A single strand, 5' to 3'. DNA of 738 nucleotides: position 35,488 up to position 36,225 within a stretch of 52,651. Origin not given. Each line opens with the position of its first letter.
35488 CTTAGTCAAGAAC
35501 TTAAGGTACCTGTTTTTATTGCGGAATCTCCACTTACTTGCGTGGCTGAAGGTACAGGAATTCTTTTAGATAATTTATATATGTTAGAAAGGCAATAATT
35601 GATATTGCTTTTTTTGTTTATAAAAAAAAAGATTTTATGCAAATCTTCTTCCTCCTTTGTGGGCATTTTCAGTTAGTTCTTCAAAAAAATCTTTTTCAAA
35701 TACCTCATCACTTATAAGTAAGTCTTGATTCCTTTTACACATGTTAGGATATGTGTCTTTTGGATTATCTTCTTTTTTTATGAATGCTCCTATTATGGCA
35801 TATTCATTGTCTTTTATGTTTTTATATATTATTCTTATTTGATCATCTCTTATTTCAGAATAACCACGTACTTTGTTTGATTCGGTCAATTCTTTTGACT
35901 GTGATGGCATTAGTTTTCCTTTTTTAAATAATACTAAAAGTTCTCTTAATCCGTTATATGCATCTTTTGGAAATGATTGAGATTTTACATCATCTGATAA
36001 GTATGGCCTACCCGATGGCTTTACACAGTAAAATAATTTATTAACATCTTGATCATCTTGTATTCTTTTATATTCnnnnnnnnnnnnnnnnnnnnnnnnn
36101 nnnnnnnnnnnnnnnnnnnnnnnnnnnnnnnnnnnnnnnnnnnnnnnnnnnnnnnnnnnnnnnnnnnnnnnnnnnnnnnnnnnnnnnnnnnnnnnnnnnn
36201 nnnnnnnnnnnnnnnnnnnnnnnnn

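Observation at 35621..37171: Lone minus-strand 500-aa protein with a RelE/ParE-like C-terminus fused to a large uncharacterised helical region: candidate novel toxin or defence gene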

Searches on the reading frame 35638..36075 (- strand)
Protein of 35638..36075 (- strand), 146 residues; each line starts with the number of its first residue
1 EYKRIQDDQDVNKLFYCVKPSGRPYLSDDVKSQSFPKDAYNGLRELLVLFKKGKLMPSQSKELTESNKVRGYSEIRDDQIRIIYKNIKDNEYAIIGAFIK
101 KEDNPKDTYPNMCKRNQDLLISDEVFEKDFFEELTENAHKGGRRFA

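Call 40: search_solved_structures(query=A3, max_evalue=10, show_alignments=4)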
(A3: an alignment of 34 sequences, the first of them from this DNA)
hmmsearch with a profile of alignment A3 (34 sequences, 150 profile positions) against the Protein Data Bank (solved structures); distinct sequences matched with E-value up to 10: 4.
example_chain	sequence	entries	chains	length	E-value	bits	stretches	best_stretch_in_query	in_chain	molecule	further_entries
3ru6_A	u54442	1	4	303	0.051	16.5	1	51-132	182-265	Orotidine 5'-phosphate decarboxylase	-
4fdx_A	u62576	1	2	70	0.066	16.1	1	60-98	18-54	4-oxalocrotonase tautomerase isozyme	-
7xuy_A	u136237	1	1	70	0.76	12.7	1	61-102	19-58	Tautomerase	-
8t9o_A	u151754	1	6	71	0.93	12.4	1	57-102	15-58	Tautomerase beta subunit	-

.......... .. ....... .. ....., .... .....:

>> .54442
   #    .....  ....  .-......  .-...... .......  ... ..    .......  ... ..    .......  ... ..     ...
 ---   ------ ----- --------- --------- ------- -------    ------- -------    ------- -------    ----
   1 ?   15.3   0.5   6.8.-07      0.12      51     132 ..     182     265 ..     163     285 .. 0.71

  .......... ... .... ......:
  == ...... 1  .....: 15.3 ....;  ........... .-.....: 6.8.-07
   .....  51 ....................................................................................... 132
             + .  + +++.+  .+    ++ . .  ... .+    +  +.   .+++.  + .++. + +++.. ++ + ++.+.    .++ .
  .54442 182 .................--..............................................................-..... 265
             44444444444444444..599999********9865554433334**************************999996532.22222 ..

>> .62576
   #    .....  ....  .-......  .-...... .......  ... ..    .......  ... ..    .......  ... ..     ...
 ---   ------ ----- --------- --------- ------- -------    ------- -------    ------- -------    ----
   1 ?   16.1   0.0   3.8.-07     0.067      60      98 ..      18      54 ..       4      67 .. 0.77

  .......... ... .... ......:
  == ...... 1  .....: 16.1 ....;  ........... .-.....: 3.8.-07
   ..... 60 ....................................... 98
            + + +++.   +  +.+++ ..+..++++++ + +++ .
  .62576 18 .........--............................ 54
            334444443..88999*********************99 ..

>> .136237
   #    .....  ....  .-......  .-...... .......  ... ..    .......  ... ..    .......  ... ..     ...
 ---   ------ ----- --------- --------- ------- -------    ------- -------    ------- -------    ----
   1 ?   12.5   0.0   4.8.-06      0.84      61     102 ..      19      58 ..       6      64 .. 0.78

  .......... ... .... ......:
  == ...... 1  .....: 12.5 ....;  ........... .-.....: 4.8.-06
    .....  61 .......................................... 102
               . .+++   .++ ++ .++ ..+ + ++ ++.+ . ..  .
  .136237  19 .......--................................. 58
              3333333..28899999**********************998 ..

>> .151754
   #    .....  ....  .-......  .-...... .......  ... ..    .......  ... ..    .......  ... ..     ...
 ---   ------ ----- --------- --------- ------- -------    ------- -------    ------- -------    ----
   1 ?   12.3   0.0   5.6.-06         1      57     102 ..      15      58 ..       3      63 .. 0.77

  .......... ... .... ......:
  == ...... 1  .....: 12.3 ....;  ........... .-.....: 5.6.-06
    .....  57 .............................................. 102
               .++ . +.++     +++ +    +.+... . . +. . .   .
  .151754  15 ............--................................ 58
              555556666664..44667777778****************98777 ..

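Call 41: search_protein_families(library=pfam, alignment_id=A3, max_evalue=0.01)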
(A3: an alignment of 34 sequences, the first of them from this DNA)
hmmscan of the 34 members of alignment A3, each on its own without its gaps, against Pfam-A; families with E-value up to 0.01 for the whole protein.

A. member 1, seq(146 aa): 0 families

B. families by the number of members that match (of 34 scanned): 10 families
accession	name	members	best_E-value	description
PF05973.20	Gp49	10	4.6e-05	Phage derived protein Gp49-like (DUF891)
PF13543.13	SAM_KSR1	1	0.0013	SAM like domain present in kinase suppressor RAS 1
PF23678.1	YqhI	1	0.0036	YqhI-like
PF03880.21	DbpA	1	0.0037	DbpA RNA binding domain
PF13499.12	EF-hand_7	1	0.0043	EF-hand domain pair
PF03563.18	Bunya_G2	1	0.0048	Bunyavirus glycoprotein G2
PF08408.16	DNA_pol_B_3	1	0.0052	DNA polymerase family B viral insert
PF20529.3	DUF6744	1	0.0056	Family of unknown function (DUF6744)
PF00226.36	DnaJ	1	0.0066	DnaJ domain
PF17266.7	DUF5332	1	0.0093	Family of unknown function (DUF5332)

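Call 57: search_protein_families(library=padloc, alignment_id=A3, max_evalue=0.01)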
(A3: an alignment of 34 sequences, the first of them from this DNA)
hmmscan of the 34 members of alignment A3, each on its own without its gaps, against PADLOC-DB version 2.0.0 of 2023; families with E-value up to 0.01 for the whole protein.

A. member 1, seq(146 aa): 1 family
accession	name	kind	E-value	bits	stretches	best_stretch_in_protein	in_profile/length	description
PDLC03894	NsnC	-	4.4e-05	21.2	1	72-116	243-285/294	-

B. families by the number of members that match (of 34 scanned): 10 families
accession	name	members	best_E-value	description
PDLC03894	NsnC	7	4.4e-05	-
PDLC00393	SduA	1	0.00018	DUF4263 domain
PDLC03705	HEase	1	0.00066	homing endonuclease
PDLC00691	Effector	1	0.0016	2TM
PDLC02626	DrmD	1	0.003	DrmD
PDLC04434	PDC-M13A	1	0.0035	-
PDLC04740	PDC-M62B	1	0.0036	-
PDLC02819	DpdC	1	0.0052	DpdC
PDLC00423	ThsB1|ThsB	1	0.0091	TIR-like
PDLC02822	DpdC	1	0.01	DpdC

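Call 92: find_homologous_proteins(query=A3, max_evalue=0.001)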
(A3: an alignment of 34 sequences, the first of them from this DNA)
Query A3 (34 sequences) (146 aa, profile of the alignment): 6 proteins with E <= 0.001 among 1747 candidates.
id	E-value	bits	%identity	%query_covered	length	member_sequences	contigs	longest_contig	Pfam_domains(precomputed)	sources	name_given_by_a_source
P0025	3.4e-37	145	65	95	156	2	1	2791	-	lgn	-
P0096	1.8e-34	137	36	91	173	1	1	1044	-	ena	-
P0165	8.4e-34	134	33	57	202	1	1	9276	-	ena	-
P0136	9.8e-31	124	43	63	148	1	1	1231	-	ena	-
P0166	1.9e-29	120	31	76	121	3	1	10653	-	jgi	-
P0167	4.1e-23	100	49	32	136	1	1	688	-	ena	-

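Call 93: find_encoding_contigs(protein=P0165, flank=6000, max_places=2)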
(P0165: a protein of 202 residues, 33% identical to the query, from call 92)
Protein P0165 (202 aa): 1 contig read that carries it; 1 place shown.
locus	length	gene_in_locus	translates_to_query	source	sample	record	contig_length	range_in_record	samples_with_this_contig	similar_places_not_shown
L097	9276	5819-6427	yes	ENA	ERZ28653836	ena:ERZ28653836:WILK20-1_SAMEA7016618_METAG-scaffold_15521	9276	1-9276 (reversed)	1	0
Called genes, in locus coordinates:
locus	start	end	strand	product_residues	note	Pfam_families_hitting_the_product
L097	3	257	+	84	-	?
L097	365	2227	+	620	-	PF02518:HATPase_c (weak), PF13589:HATPase_c_3, PF00183:HSP90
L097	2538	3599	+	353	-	PF17761:DUF1016_N, PF06250:YhcG_C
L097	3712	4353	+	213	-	PF21982:RecX_HTH1, PF02631:RecX_HTH2 (weak)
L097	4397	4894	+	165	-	-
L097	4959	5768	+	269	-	-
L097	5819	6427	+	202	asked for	-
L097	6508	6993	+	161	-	PF12685:SpoIIIAH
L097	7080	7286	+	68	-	PF00196:GerE, PF04545:Sigma70_r4 (weak), PF08281:Sigma70_r4_2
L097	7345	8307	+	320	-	PF10646:Germane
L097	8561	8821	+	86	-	PF01381:HTH_3, PF12844:HTH_19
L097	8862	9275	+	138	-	?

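Call 94: find_encoding_contigs(protein=P0166, flank=6000, max_places=2)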
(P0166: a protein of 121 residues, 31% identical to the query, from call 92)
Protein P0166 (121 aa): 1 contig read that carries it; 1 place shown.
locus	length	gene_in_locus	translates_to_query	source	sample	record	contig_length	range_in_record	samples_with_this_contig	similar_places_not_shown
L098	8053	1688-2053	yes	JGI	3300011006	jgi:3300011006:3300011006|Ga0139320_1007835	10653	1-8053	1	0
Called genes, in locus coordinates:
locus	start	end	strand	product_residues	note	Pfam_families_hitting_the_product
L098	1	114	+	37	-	?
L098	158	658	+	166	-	-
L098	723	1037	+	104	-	-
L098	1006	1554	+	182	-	-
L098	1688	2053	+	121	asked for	-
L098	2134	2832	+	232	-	PF12685:SpoIIIAH, PF00196:GerE, PF04545:Sigma70_r4, PF08279:HTH_11 (weak), PF08280:HTH_Mga (faint), PF08281:Sigma70_r4_2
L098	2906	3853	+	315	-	PF10646:Germane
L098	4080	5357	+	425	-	-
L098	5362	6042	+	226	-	PF19845:DUF6320 (weak)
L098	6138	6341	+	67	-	-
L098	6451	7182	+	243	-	PF12844:HTH_19, PF13560:HTH_31 (weak), PF15731:MqsA_antitoxin (faint), PF01381:HTH_3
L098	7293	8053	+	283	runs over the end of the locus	-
